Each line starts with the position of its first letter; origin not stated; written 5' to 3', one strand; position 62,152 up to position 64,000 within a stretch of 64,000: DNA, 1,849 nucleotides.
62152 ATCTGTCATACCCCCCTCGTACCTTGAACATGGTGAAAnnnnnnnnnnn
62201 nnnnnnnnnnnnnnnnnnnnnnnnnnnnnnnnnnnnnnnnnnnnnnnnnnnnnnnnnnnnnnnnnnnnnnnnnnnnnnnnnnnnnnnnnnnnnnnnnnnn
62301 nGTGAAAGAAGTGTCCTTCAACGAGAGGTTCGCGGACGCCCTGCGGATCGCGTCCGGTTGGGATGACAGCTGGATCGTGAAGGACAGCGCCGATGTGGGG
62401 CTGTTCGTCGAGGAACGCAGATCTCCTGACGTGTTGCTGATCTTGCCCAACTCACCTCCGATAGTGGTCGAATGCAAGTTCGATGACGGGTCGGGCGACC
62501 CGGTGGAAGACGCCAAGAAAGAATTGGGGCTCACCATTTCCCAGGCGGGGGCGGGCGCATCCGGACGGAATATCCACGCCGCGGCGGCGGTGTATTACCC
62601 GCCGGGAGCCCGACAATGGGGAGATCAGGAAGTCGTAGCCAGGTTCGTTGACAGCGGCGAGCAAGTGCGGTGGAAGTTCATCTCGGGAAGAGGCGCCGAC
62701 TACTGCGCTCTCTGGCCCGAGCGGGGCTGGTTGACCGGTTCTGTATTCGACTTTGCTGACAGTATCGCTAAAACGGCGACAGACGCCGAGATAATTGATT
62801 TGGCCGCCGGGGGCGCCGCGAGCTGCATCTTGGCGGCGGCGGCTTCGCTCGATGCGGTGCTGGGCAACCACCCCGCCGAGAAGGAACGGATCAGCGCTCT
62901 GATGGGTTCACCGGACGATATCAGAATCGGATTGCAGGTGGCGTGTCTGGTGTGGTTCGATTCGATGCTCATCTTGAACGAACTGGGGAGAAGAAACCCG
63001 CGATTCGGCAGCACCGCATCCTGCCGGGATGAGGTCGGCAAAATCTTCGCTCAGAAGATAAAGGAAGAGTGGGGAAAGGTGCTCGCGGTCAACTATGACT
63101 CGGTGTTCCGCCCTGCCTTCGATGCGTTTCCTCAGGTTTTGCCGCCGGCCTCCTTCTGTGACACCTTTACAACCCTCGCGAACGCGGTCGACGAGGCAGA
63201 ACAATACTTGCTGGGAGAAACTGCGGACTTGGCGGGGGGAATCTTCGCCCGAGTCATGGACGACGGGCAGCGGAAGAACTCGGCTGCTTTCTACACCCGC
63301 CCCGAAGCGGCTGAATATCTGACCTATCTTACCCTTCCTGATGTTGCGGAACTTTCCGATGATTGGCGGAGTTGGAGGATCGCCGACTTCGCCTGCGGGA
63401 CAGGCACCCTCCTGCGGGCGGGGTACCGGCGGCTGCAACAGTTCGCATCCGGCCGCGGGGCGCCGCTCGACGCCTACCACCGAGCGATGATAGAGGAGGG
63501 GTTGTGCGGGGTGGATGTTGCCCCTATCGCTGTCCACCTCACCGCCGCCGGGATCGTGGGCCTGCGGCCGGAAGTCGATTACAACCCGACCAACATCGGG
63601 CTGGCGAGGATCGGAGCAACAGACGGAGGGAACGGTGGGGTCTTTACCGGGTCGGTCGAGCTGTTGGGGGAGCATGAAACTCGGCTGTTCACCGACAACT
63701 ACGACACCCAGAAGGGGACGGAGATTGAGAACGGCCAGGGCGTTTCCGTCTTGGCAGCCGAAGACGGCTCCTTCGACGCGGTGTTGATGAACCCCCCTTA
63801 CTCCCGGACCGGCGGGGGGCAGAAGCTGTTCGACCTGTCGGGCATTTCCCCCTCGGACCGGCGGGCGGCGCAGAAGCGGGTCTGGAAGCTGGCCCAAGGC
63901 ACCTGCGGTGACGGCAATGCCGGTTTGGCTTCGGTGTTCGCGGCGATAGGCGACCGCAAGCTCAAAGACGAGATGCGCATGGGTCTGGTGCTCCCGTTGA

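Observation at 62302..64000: Unannotated >560-codon open frame at the window end encodes a type IIG/IIL restriction-modification enzyme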

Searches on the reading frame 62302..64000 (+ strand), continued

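Call 74: search_protein_representatives(alignment_id=A3)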
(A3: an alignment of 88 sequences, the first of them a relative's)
Query: 88 sequences, 973 profile positions. Proteins with E-value up to 0.001 (for the whole library): 6487; up to 1e-10: 3851; up to 1e-30: 2033. The best 150 are listed.
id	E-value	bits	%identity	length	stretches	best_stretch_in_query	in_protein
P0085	0.0e+00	1265.5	-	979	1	3-971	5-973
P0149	0.0e+00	1220.3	-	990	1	3-971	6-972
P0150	0.0e+00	1167.8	-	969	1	4-966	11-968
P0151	0.0e+00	1155.6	-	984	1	3-972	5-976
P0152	0.0e+00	1150.4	-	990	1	3-967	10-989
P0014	0.0e+00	1136.9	-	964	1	1-964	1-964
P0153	0.0e+00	1135.4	-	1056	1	3-972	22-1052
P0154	0.0e+00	1133.3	-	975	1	1-970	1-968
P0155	0.0e+00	1129.1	-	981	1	3-970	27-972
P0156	0.0e+00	1127.0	-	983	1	3-971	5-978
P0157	0.0e+00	1118.8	-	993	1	3-972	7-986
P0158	0.0e+00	1108.7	-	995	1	3-971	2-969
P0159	0.0e+00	1099.7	-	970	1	3-970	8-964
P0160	0.0e+00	1080.4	-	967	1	3-971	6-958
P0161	0.0e+00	1077.7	-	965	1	1-971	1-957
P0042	0.0e+00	1075.5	-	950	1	29-964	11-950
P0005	0.0e+00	1065.8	-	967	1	3-964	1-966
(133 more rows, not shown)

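Call 75: search_dna_similar(query=P0001, collection=plasmids, mode=protein, max_rows=15)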
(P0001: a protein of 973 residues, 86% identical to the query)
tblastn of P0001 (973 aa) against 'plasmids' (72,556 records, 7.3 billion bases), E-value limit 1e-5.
Records with a match: 5; places in all: 5; records where one place covers at least 80% of the query: 1.
Best place of each record, by identity: <60% 5.
By first word of the organism name: Nitrosospira 1; Aminobacter 1; Sulfuricystis 1; Methanothermobacter 1; Halorussus 1.
By predicted mobility (MOB-suite, as given by PLSDB): non-mobilizable 3; mobilizable 2.
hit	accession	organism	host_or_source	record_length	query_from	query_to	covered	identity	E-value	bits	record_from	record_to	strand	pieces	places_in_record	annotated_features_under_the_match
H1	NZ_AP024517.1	Nitrosospira sp. NRS527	Oryza sativa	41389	3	800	82%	27.0%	2e-56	221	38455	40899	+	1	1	none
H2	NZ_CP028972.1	Aminobacter sp. MSH1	Soil,Dichlobenil-treated soil sampled ...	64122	34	656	64%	24.7%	1e-29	135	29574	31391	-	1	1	N-6 DNA methylase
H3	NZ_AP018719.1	Sulfuricystis multivorans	-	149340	325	632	32%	32.8%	7e-26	123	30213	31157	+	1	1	hypothetical protein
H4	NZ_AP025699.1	Methanothermobacter tenebrarum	-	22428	250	625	39%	26.1%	1e-18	100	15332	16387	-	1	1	N-6 DNA methylase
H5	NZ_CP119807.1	Halorussus lipolyticus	cell culture,coastal saline-alkali land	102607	312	635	33%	28.1%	1e-23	116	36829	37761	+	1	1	N-6 DNA methylase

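Call 76: search_dna_similar(query=P0001, collection=phages, mode=protein, max_rows=10)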
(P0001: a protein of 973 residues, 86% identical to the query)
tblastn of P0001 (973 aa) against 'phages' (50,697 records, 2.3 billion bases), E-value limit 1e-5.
Records with a match: 11; places in all: 11; records where one place covers at least 80% of the query: 0.
Best place of each record, by identity: <60% 11.
By first word of the organism name: Halorubrum 10; Hardygib1 1.
By host as written in the record: Halorubrum sp. 7; Halorubrum sodomense 2; Haloferax gibbonsii Ma2.38 1; Halorubrum sp. LN27 1.
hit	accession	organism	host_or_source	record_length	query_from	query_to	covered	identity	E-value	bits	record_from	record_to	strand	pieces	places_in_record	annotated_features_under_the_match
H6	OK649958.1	Hardygib1 virus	Haloferax gibbonsii Ma2.38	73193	251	676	44%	28.1%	2e-26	124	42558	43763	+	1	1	DNA methylase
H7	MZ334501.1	Halorubrum sodomense tailed virus 4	Halorubrum sodomense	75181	251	676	44%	28.1%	2e-26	124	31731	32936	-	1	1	type IIG restriction modification enzyme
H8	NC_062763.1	Halorubrum sodomense tailed virus 4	Halorubrum sodomense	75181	251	676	44%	28.1%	2e-26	124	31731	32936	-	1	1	type IIG restriction modification enzyme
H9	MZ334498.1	Halorubrum virus HRTV-20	Halorubrum sp.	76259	251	676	44%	28.1%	2e-26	124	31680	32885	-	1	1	type IIG restriction modification enzyme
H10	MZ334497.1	Halorubrum virus HRTV-18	Halorubrum sp.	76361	251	676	44%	28.1%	2e-26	124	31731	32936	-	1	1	type IIG restriction modification enzyme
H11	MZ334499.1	Halorubrum virus HRTV-22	Halorubrum sp.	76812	251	676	44%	28.1%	2e-26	124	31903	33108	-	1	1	type IIG restriction modification enzyme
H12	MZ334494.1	Halorubrum virus HRTV-19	Halorubrum sp.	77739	251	676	44%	28.1%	2e-26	124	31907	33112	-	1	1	type IIG restriction modification enzyme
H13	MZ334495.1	Halorubrum virus HRTV-23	Halorubrum sp.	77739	251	676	44%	28.1%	2e-26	124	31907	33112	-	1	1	type IIG restriction modification enzyme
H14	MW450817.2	Halorubrum virus VOLN27B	Halorubrum sp. LN27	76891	251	676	44%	27.8%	4e-26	122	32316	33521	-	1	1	SAM-dependent DNA methyltransferase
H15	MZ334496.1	Halorubrum tailed virus 10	Halorubrum sp.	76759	251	676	44%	27.6%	9e-26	121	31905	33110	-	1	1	type IIG restriction modification enzyme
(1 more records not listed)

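Call 77: get_annotated_region(hit=H1, flank=5000)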
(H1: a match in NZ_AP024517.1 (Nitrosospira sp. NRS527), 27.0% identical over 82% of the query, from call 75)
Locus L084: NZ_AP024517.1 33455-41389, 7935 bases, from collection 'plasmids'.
description: Nitrosospira sp. NRS527 plasmid pNRS527-2, complete sequence
organism: Nitrosospira sp. NRS527 (NCBI taxid 155925)
taxonomy: Bacteria; Pseudomonadota; Betaproteobacteria; Nitrosomonadales; Nitrosomonadaceae; Nitrosospira; Nitrosospira sp. NRS527
host: -; source: Oryza sativa; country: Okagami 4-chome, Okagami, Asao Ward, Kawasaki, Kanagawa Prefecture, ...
typing (MOB-suite, as given by PLSDB): non-mobilizable
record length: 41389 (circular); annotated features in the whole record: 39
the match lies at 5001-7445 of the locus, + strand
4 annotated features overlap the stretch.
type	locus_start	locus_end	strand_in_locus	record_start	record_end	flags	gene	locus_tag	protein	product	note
CDS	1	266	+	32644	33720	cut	-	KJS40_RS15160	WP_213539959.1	TrbI/VirB10 family protein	-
CDS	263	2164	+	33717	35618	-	-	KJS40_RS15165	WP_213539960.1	hypothetical protein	-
CDS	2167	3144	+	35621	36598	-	-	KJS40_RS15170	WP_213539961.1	ATPase, T2SS/T4P/T4SS family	-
CDS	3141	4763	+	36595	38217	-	-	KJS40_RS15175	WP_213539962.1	type IV secretory system conjugative DNA transfer family protein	-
